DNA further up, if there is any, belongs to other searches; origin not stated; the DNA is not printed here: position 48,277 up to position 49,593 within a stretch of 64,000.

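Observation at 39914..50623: Accessory island combining an HPr-kinase-like protein, a Pol-beta nucleotidyltransferase, four glycosyltransferase-like proteins, a methyltransferase and an ABC exporter: candidate undescribed glyco-/phospho-modification and export system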

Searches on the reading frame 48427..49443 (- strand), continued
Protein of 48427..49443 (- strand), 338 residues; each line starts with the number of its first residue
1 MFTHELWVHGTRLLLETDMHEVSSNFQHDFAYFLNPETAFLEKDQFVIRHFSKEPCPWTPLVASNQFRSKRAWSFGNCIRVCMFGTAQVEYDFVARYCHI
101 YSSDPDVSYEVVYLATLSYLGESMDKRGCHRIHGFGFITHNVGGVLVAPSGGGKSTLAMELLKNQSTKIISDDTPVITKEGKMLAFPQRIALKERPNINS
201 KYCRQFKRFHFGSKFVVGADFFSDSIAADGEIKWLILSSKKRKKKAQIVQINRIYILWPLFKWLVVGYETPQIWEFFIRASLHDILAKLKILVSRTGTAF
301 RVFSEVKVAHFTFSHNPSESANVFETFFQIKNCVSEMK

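Call 30: find_related_loci(query=A3, collection=genome_contigs, flank=10000)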
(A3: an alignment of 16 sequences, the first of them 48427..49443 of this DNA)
Query A3 (338 aa) in genome_contigs; peptide patterns used: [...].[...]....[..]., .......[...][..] (x = any residue, [..] = any of these).
31 stretches matched a pattern; 6 encode a relative of the query (tblastn E <= 1e-3); 6 distinct loci.
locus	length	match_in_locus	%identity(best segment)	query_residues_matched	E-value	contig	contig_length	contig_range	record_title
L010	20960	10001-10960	41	8-330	2e-80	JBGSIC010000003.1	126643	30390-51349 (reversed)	MAG: Bdellovibrionota bacterium isolate JTS-AC12 k141_3763094, whole genome shotgun sequence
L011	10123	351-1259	40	8-312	4e-75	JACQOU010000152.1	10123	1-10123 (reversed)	MAG: Deltaproteobacteria bacterium isolate NC_groundwater_1289_Ag_S-0.2um_48_23 S_p2_S4_coassembly_k141_1446226, whole g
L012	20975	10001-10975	36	5-334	2e-67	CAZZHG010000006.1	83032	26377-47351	MAG TPA_asm: uncultured Pseudobdellovibrionaceae bacterium isolate SRP150892_co2_490 genome assembly, contig: NODE_248_l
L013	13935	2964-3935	35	9-338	2e-56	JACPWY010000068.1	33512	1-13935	MAG: Deltaproteobacteria bacterium isolate NC_groundwater_823_Pr1_B-0.1um_55_34 Montesol18_Bp1_scaffold_1848424, whole g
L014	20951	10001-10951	37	5-315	4e-56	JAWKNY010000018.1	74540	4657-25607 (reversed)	MAG: Bdellovibrionota bacterium isolate BC2.86 BC2.86.fa-18, whole genome shotgun sequence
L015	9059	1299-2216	36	6-316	6e-54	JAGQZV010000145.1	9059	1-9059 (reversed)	MAG: Bdellovibrionales bacterium isolate HKST-UBA01 NODE_146_length_9059_cov_3.045981, whole genome shotgun sequence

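Call 32: find_related_loci(query=A3, collection=metagenome_contigs, flank=10000)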
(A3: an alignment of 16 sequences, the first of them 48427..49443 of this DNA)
Query A3 (338 aa) in metagenome_contigs; peptide patterns used: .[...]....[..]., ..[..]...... (x = any residue, [..] = any of these).
140 stretches matched a pattern; 3 encode a relative of the query (tblastn E <= 1e-3); 3 distinct loci.
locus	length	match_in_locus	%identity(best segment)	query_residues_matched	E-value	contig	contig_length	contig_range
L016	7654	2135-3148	64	1-338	8e-159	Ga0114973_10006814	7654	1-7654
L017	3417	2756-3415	70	1-220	1e-110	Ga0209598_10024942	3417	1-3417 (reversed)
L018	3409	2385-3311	35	8-324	3e-56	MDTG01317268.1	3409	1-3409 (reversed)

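Call 48: predict_structure(alignment_id=A2)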
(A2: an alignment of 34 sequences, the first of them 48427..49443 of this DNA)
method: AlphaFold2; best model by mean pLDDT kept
length: 338 residues; sequences in the alignment: 34
mean_pLDDT: 93.4   pTM: 0.92
mean pLDDT of the five models: 93.4, 93.2, 92.7, 92.5, 92.1
residues with pLDDT >= 90: 290; 70-90: 32; 50-70: 16; < 50: 0
segments of 3 or more residues with pLDDT < 50: none
pLDDT, mean of each block of 10 residues (from residue 1): 95 97 97 78 86 91 68 80 93 97 96 97 97 97 95 95 93 96 96 96 92 95 97 96 97 97 96 91 94 98 98 97 97 90
secondary structure, 60 per line:
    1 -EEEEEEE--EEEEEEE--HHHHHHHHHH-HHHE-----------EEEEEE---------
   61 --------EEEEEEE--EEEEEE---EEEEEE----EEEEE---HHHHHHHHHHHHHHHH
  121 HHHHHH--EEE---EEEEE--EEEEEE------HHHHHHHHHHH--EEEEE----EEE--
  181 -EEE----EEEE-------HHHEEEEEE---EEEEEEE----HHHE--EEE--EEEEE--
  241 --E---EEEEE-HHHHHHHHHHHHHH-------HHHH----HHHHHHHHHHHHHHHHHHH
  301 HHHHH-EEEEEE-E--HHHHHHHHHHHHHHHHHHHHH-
elements in order: E2-8 E11-17 H20-29 E46-51 E69-75 E78-83 E87-92 E97-101 H105-126 E129-131 E135-139 E142-147 H154-164 E167-171 E176-178 E182-184 E189-192 E203-208 E212-218 E229-231 E234-238 E247-251 H253-266 H274-277 H282-305 E307-312 H317-337

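Call 51: find_encoding_contigs(protein=P0029, flank=10000, max_places=1)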
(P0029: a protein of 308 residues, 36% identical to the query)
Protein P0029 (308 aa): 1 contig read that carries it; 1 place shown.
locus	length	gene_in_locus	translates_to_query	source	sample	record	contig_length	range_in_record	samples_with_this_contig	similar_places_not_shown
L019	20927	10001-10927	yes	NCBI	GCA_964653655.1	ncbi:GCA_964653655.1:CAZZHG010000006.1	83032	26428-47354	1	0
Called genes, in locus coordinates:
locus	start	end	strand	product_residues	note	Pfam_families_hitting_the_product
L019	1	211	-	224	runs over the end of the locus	PF03070:TENA_THI-4, PF14518:Haem_oxygenas_2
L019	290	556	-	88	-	-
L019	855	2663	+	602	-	PF02771:Acyl-CoA_dh_N, PF02770:Acyl-CoA_dh_M, PF00441:Acyl-CoA_dh_1, PF08028:Acyl-CoA_dh_2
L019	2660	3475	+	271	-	PF00149:Metallophos, PF12850:Metallophos_2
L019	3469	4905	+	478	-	-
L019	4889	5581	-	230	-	-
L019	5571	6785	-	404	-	PF00291:PALP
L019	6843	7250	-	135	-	-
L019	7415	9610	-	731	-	PF01839:FG-GAP (faint), PF13517:FG-GAP_3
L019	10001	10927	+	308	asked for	-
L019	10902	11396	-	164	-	-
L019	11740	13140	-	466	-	-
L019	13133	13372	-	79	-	-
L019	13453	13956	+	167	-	-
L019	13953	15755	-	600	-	PF03193:RsgA_GTPase (faint), PF13555:AAA_29 (faint), PF00005:ABC_tran, PF02463:SMC_N (faint), PF13238:AAA_18 (faint), PF12848:ABC_tran_Xtn (weak), PF00005:ABC_tran, PF16326:ABC_tran_CTD, +3 more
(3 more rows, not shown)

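Call 52: find_encoding_contigs(protein=P0022, flank=10000, max_places=1)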
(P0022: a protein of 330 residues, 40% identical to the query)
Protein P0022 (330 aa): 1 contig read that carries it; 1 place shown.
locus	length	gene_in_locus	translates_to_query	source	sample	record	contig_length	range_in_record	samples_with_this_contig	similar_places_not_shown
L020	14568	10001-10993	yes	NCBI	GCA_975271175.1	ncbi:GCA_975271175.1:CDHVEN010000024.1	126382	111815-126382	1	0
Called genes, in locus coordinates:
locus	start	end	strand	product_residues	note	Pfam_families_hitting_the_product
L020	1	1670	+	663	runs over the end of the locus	PF00596:Aldolase_II, PF08659:KR (faint), PF00106:adh_short, PF23441:SDR, PF13561:adh_short_C2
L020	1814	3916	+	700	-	PF21226:MalQ_N (faint), PF02446:Glyco_hydro_77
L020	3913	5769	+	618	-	PF02922:CBM_48, PF00128:Alpha-amylase, PF02806:Alpha-amylase_C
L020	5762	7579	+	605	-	PF00128:Alpha-amylase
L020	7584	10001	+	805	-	PF03065:Glyco_hydro_57, PF12055:DUF3536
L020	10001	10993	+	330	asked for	-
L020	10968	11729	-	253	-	PF03372:Exo_endo_phos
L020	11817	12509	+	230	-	-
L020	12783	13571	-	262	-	PF01790:LGT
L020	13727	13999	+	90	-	PF00216:Bac_DNA_binding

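Call 53: find_encoding_contigs(protein=P0015, flank=10000, max_places=1)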
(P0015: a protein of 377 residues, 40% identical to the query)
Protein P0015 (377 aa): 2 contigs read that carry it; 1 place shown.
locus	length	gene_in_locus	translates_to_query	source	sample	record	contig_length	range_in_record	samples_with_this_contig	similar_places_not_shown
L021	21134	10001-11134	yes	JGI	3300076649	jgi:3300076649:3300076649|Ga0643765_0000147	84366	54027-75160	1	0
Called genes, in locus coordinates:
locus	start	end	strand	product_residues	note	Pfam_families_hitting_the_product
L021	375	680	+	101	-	-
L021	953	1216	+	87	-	-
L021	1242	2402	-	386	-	-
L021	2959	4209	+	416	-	-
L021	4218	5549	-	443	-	PF25145:NfeD1b_N, PF24961:NfeD_membrane, PF01957:NfeD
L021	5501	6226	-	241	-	PF03167:UDG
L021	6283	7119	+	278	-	PF00149:Metallophos, PF12850:Metallophos_2 (faint)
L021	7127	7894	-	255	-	-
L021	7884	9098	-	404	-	PF00291:PALP, PF01842:ACT (weak), PF13291:ACT_4 (weak)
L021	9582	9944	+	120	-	-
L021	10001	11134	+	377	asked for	-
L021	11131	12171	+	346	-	PF00535:Glycos_transf_2, PF13632:Glyco_trans_2_3 (weak)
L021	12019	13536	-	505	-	PF02366:PMT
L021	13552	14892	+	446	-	-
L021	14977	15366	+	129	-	-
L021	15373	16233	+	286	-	PF13489:Methyltransf_23 (weak), PF13847:Methyltransf_31, PF08241:Methyltransf_11 (weak), PF08242:Methyltransf_12, PF13649:Methyltransf_25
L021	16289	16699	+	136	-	-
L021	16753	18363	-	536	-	-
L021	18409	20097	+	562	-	PF00884:Sulfatase, PF01663:Phosphodiest (faint)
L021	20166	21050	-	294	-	PF00487:FA_desaturase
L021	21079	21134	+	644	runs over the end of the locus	-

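Call 54: fold_search(model_id=the predicted structure, library=pdb)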
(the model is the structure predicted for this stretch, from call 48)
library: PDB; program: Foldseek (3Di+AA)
matches with E <= 10: 259; with E <= 0.001: 130
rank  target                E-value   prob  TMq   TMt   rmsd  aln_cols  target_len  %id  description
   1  1aq2                  6.8e-09  1.00  0.56  0.38   7.4       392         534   11  PHOSPHOENOLPYRUVATE CARBOXYKINASE (released 1998-10-14)
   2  6asn                  7.7e-09  1.00  0.56  0.38   6.3       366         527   11  E. coli phosphoenolpyruvate carboxykinase K212I F216V mutant bound to methanesulfonate (released 2018-08-29)
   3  1oen                  7.7e-09  1.00  0.56  0.39   6.4       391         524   10  PHOSPHOENOLPYRUVATE CARBOXYKINASE (released 1996-11-08)
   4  1ayl                  1.2e-08  1.00  0.56  0.38   7.2       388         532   11  PHOSPHOENOLPYRUVATE CARBOXYKINASE (released 1997-01-11)
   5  2pxz                  1.7e-08  1.00  0.56  0.39   6.9       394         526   11  E. coli phosphoenolpyruvate carboxykinase (PEPCK) complexed with ATP, Mg2+, Mn2+, carbon dioxide and oxaloacetate (released 2008-04-22)
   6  1k3c                  1.7e-08  1.00  0.53  0.36   8.1       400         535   12  Phosphoenolpyruvate carboxykinase in complex with ADP, AlF3 and Pyruvate (released 2001-12-19)
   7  2qzy_B                1.8e-08  1.00  0.57  0.35   6.8       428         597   13  The structure of chicken mitochondrial PEPCK in complex with PEP (released 2007-09-04)
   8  1j3b_A                1.9e-08  1.00  0.52  0.36   8.0       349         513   10  Crystal structure of ATP-dependent phosphoenolpyruvate carboxykinase from Thermus thermophilus HB8 (released 2003-02-11)
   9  1ii2_B                1.9e-08  1.00  0.52  0.36   7.7       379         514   14  Crystal Structure of Phosphoenolpyruvate Carboxykinase (PEPCK) from Trypanosoma cruzi (released 2001-11-21)
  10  2pc9_C                2.1e-08  1.00  0.54  0.37   8.2       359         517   11  Crystal Structure Of ATP-Dependent Phosphoenolpyruvate Carboxykinase From Thermus thermophilus HB8 (released 2007-10-02)
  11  1os1                  2.1e-08  1.00  0.54  0.37   7.0       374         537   11  Structure of Phosphoenolpyruvate Carboxykinase complexed with ATP,Mg, Ca and pyruvate. (released 2003-09-23)
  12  6com                  2.4e-08  1.00  0.56  0.38   8.1       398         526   10  2.3A crystal structure of E. coli phosphoenolpyruvate carboxykinase mutant Asp269Asn (released 2018-04-04)
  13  2pc9_B                2.9e-08  1.00  0.58  0.41   6.2       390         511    9  Crystal Structure Of ATP-Dependent Phosphoenolpyruvate Carboxykinase From Thermus thermophilus HB8 (released 2007-10-02)
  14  6v2m                  2.9e-08  1.00  0.56  0.38   7.7       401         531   11  Structure of Escherichia coli Asp269Asn mutant phosphoenolpyruvate carboxykinase (released 2019-12-11)
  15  6at3_B                3.0e-08  1.00  0.58  0.39   6.3       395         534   11  E. coli phosphoenolpyruvate carboxykinase Y207F mutant bound to thiosulfate and oxaloacetate (released 2018-08-29)
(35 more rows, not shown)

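Call 59: search_protein_families(library=pfam, proteins=[L006:14957-15445:+, L006:15452-16294:+, L006:16300-16626:-, L004:13552-15027:-, L004:16391-16804:+, L004:16814-17968:+, L004:18292-19677:+, L004:19831-20766:-, L021:16753-18363:-, L015:2273-3775:-], max_evalue=0.01)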
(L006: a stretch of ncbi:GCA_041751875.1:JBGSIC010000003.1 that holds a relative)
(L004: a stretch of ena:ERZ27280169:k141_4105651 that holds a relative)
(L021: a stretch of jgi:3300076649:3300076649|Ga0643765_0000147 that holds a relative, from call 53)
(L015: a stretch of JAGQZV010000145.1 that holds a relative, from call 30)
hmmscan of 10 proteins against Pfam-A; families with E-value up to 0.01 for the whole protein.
L006:14957-15445:+ (162 aa): 0 families

L006:15452-16294:+ (280 aa): 8 families
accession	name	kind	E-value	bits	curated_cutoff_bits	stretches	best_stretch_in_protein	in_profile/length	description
PF13649.12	Methyltransf_25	-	2.1e-11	44.8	27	1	66-165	1-97/97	Methyltransferase domain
PF08241.18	Methyltransf_11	-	6.6e-08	33.5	21.2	1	67-169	1-95/95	Methyltransferase domain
PF08242.18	Methyltransf_12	-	1.6e-07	32.4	30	1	67-166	1-97/98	Methyltransferase domain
PF13847.12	Methyltransf_31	-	3.8e-07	30.3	27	1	63-173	4-113/145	Methyltransferase domain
PF13489.12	Methyltransf_23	-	4.8e-05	23.6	27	1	58-255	18-161/164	Methyltransferase domain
PF00398.26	RrnaAD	-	0.00018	21.1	24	1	52-150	22-103/263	Ribosomal RNA adenine dimethylase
PF01209.24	Ubie_methyltran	-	0.00039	20.3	20.1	1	60-168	45-150/233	ubiE/COQ5 methyltransferase family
PF05175.20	MTS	-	0.0019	18.3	23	1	44-123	10-91/170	Methyltransferase small domain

L006:16300-16626:- (108 aa): 0 families

L004:13552-15027:- (491 aa): 1 family
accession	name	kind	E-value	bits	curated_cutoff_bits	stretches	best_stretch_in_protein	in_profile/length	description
PF13231.12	PMT_2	-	0.0047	17.6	26.1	1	115-242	31-155/160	Dolichyl-phosphate-mannose-protein mannosyltransferase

L004:16391-16804:+ (137 aa): 0 families

L004:16814-17968:+ (384 aa): 0 families

L004:18292-19677:+ (461 aa): 3 families
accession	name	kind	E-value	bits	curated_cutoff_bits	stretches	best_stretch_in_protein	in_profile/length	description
PF00089.32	Trypsin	-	2.3e-18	67.3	20.6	1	39-242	1-206/220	Trypsin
PF13365.12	Trypsin_2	-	1.3e-08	36.2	27.6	1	70-221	1-135/144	Trypsin-like peptidase domain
PF05887.16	Trypan_PARP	-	0.00018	22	100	1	271-347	35-111/134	Procyclic acidic repetitive protein (PARP)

L004:19831-20766:- (311 aa): 0 families

L021:16753-18363:- (536 aa): 0 families

L015:2273-3775:- (500 aa): 1 family
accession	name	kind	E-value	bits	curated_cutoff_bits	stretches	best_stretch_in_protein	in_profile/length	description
PF13231.12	PMT_2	-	0.0066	17.1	26.1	1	117-244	20-145/160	Dolichyl-phosphate-mannose-protein mannosyltransferase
